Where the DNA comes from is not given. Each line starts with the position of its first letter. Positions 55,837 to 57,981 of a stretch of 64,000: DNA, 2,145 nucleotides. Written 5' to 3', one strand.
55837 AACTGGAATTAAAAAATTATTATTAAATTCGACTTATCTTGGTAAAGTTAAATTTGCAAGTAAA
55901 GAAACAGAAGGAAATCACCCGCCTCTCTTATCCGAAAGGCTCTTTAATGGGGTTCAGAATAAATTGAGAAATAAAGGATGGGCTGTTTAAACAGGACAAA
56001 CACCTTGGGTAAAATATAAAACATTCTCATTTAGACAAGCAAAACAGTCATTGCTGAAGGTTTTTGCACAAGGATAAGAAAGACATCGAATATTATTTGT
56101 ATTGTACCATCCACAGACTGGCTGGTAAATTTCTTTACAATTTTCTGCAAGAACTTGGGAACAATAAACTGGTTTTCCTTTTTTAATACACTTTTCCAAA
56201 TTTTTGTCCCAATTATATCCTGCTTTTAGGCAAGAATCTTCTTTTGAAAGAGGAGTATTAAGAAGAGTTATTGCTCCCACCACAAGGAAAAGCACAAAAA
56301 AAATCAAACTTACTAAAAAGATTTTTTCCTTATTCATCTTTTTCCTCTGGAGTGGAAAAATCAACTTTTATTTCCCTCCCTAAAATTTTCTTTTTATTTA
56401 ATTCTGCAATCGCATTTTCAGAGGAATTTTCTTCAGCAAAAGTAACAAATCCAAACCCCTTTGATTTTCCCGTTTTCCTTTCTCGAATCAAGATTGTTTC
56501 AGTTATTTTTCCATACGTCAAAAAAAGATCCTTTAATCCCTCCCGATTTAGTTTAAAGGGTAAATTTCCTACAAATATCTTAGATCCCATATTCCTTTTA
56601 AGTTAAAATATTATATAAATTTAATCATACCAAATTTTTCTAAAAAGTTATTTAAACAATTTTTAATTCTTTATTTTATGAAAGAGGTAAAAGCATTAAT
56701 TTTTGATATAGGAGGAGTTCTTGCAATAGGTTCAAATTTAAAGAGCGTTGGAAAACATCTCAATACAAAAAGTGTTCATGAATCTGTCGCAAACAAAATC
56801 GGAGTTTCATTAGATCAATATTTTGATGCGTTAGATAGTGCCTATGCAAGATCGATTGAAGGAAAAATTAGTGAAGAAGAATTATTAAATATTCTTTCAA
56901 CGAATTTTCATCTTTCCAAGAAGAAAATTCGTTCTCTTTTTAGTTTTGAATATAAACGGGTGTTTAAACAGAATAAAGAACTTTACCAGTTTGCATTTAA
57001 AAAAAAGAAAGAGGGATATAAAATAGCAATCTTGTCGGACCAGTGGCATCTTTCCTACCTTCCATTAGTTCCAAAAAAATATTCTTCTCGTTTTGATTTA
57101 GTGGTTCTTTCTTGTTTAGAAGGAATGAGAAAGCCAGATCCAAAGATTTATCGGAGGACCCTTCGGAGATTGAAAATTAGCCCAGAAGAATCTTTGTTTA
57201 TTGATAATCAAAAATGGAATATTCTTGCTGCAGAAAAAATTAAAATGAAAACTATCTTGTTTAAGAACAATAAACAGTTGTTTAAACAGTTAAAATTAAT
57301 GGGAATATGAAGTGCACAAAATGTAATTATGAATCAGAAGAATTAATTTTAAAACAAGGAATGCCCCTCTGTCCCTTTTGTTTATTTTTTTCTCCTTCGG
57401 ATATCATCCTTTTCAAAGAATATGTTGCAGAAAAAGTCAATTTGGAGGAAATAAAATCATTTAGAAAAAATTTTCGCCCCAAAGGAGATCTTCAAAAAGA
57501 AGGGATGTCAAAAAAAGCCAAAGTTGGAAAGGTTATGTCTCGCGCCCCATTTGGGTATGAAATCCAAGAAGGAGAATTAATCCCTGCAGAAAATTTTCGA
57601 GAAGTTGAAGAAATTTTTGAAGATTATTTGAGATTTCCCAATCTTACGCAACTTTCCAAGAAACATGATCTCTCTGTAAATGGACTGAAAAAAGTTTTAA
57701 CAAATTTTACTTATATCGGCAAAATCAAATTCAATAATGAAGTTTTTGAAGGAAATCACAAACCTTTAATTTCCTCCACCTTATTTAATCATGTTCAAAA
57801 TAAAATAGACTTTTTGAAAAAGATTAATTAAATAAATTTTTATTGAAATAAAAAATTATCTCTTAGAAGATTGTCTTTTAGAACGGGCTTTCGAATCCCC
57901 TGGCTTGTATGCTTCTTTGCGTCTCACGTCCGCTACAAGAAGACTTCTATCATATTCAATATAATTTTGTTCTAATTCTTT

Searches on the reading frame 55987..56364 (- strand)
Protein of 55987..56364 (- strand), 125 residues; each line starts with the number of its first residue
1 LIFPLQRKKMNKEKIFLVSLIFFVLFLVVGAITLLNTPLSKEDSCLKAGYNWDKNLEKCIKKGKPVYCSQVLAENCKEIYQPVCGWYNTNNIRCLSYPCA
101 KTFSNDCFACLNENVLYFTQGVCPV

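Call 3: search_protein_families(library=pfam, proteins=[window:55987-56364:-], max_evalue=0.1)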
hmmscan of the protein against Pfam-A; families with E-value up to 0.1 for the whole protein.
window:55987-56364:- (125 aa): 2 families
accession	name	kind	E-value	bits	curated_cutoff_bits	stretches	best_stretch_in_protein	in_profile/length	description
PF00050.26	Kazal_1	-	0.058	13.9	21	0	68-85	1-18/49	Kazal-type serine protease inhibitor domain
PF09716.15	ETRAMP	-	0.066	13.7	29.1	0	20-71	7-59/81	Malarial early transcribed membrane protein (ETRAMP)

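Call 15: search_protein_families(library=ncbifam, proteins=[window:55987-56364:-], max_evalue=0.1)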
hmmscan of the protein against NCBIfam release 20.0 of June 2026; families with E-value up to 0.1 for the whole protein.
window:55987-56364:- (125 aa): 0 families

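Call 16: search_protein_families(library=phrogs, proteins=[window:55987-56364:-], max_evalue=0.01)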
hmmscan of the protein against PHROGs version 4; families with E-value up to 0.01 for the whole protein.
window:55987-56364:- (125 aa): 1 family
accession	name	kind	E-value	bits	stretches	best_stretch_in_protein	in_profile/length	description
phrog_6641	-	other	0.005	17.6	1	5-76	7-74/127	secreted protein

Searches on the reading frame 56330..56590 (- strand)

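Call 3: search_protein_families(library=pfam, proteins=[window:56330-56590:-], max_evalue=0.1)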
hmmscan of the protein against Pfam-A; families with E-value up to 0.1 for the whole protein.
window:56330-56590:- (86 aa): 6 families
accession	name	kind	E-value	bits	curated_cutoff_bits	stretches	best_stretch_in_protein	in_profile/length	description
PF00076.28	RRM_1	-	3.7e-22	78.4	20.7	1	5-75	1-70/70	RNA recognition motif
PF16367.11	RRM_7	-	1.6e-05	25.2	27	1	3-79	2-81/94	RNA recognition motif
PF13893.12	RRM_5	-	0.0033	17.5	27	1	9-80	33-100/125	RNA recognition motif. (a.k.a. RRM, RBD, or RNP domain)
PF08952.17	DUF1866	-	0.01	16.1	23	1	20-81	51-106/146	Domain of unknown function (DUF1866)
PF25701.1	RRM_YTH1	-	0.029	14.6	35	1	3-69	3-64/75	YTH1-like RRM domain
PF04847.18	Calcipressin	-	0.074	13.3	23.5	1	15-84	9-74/186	Calcipressin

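Call 15: search_protein_families(library=ncbifam, proteins=[window:56330-56590:-], max_evalue=0.1)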
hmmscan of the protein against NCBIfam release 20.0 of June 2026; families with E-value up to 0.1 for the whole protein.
window:56330-56590:- (86 aa): 9 families
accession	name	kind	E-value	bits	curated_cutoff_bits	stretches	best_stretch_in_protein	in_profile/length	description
NF058537.1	Rbp_regulator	equivalog_domain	6.9e-23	80.7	100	1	4-81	1-78/79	RNA-binding regulator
TIGR01622.1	SF-CC1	subfamily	8.7e-18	64.6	231.65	1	3-78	220-295/500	splicing factor, CC1-like family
TIGR01642.1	U2AF_lg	subfamily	1.5e-15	56.7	310.3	1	3-80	297-374/510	U2 snRNP auxilliary factor, large subunit, splicing factor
TIGR01628.1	PABP-1234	subfamily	1.4e-13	50.9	497.1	1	4-76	90-161/595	polyadenylate binding protein, human types 1, 2, 3, 4 family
TIGR01661.1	ELAV_HUD_SF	subfamily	3.2e-12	46.7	279.1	1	5-83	6-84/351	ELAV/HuD family splicing factor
TIGR01659.1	sex-lethal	subfamily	1.8e-10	41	486.2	1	3-82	108-187/346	sex-lethal family splicing factor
TIGR01648.1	hnRNP-R-Q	subfamily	2.5e-08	33.2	317.85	1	2-72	58-128/577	hnRNP-R, Q splicing factor family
TIGR01645.1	half-pint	subfamily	3.7e-08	32.6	443.95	1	13-76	211-274/607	poly-U binding splicing factor, half-pint family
TIGR01649.1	hnRNP-L_PTB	subfamily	0.00013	21.2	287.4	1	5-80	301-372/493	hnRNP-L/PTB/hephaestus splicing factor family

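Call 16: search_protein_families(library=phrogs, proteins=[window:56330-56590:-], max_evalue=0.01)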
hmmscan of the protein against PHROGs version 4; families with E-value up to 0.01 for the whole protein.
window:56330-56590:- (86 aa): 0 families

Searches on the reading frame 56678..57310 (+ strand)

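Call 3: search_protein_families(library=pfam, proteins=[window:56678-57310:+], max_evalue=0.1)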
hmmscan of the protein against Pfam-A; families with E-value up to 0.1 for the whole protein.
window:56678-57310:+ (210 aa): 3 families
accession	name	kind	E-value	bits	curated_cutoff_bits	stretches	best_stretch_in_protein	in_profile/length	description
PF00702.32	Hydrolase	-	3.2e-12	47.7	26.4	1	4-187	1-189/191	haloacid dehalogenase-like hydrolase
PF13419.12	HAD_2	-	1.1e-10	42.4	23.8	1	33-194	33-177/178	Haloacid dehalogenase-like hydrolase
PF13242.12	Hydrolase_like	-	0.00037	20.8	22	1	150-199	2-52/75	HAD-hyrolase-like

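Call 15: search_protein_families(library=ncbifam, proteins=[window:56678-57310:+], max_evalue=0.1)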
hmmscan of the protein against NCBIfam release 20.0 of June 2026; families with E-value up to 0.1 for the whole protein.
window:56678-57310:+ (210 aa): 25 families
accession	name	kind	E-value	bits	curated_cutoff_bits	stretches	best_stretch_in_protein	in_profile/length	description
TIGR02247.1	HAD-1A3-hyp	subfamily_domain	3.4e-29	102.1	125.4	1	4-206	2-206/211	epoxide hydrolase N-terminal domain-like phosphatase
NF006991.0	PRK09456.1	equivalog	4.7e-15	55.8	295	1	43-200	32-189/199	glucose-1-phosphatase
TIGR01509.1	HAD-SF-IA-v3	subfamily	4e-13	49.8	29.4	1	136-194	97-153/154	HAD-IA family hydrolase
TIGR02253.1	CTE7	subfamily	1.2e-12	48.1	169.75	1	4-200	2-199/221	TIGR02253 family HAD-type hydrolase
TIGR02252.1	DREG-2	subfamily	3e-09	36.9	155.2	1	88-194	95-203/203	HAD hydrolase, REG-2-like, family IA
NF009804.0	PRK13288.1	equivalog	2.4e-08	33.7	218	1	3-194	2-180/215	pyrophosphatase PpaX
TIGR01428.1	HAD_type_II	equivalog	8.8e-08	32.4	125.4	1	110-194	104-189/197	haloacid dehalogenase type II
TIGR02009.1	PGMB-YQAB-SF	subfamily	2e-07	31.4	153.35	1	4-193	1-184/186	beta-phosphoglucomutase family hydrolase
TIGR02254.1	YjjG_YfnB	equivalog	5.5e-07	29.3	159.9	1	87-200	83-201/223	YjjG family noncanonical pyrimidine nucleotidase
TIGR01493.1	HAD-SF-IA-v2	subfamily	7.8e-07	29.5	39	1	116-187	89-160/161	HAD-IA family hydrolase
TIGR01662.1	HAD-SF-IIIA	subfamily_domain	8.6e-07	29.1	44.6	1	108-196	36-139/141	HAD-IIIA family hydrolase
TIGR01993.1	Pyr-5-nucltdase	equivalog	3.6e-06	26.9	142.9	1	150-194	138-182/183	pyrimidine 5'-nucleotidase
TIGR01990.1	bPGM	equivalog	1.1e-05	25.5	189.4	1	4-193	1-184/187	beta-phosphoglucomutase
NF008087.0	PRK10826.1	equivalog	7.9e-05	22.4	191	1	136-199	132-195/222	hexitol phosphatase HxpB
NF009695.0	PRK13222.1-2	equivalog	0.00055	19.5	225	1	82-193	75-191/226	phosphoglycolate phosphatase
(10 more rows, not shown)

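Call 16: search_protein_families(library=phrogs, proteins=[window:56678-57310:+], max_evalue=0.01)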
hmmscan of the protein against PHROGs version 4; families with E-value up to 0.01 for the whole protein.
window:56678-57310:+ (210 aa): 2 families
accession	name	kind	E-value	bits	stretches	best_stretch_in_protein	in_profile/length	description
phrog_8468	-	other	9.4e-10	39.6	1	1-200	4-197/221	HAD-superfamily hydrolase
phrog_29467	-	unknown function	1.2e-05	26.4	1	102-186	59-145/178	-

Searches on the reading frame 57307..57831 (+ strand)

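Call 3: search_protein_families(library=pfam, proteins=[window:57307-57831:+], max_evalue=0.1)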
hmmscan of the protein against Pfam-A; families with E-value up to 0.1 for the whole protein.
window:57307-57831:+ (174 aa): 1 family
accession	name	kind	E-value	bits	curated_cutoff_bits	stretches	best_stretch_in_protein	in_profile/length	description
PF07508.19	Recombinase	-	2.2e-06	28.3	21.1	1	119-167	37-99/102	Recombinase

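Call 15: search_protein_families(library=ncbifam, proteins=[window:57307-57831:+], max_evalue=0.1)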
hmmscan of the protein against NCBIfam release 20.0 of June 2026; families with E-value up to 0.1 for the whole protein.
window:57307-57831:+ (174 aa): 2 families
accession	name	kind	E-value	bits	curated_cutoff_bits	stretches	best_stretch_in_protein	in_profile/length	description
NF047344.1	SCCmet_CcrA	equivalog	2.1e-06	27.1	700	1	63-165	135-246/442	cassette chromosome recombinase CcrA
NF041201.1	recomb_XisF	equivalog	0.0013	17.7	375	1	112-172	210-280/465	fdxN element excision recombinase XisF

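Call 16: search_protein_families(library=phrogs, proteins=[window:57307-57831:+], max_evalue=0.01)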
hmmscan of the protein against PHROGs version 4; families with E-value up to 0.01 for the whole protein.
window:57307-57831:+ (174 aa): 2 families
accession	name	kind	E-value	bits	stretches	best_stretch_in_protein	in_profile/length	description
phrog_95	-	integration and excision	6.8e-14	52.4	1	63-168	226-356/651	integrase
phrog_7701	-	DNA, RNA and nucleotide metabolism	6.9e-08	33.9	1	77-139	1-66/137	DNA invertase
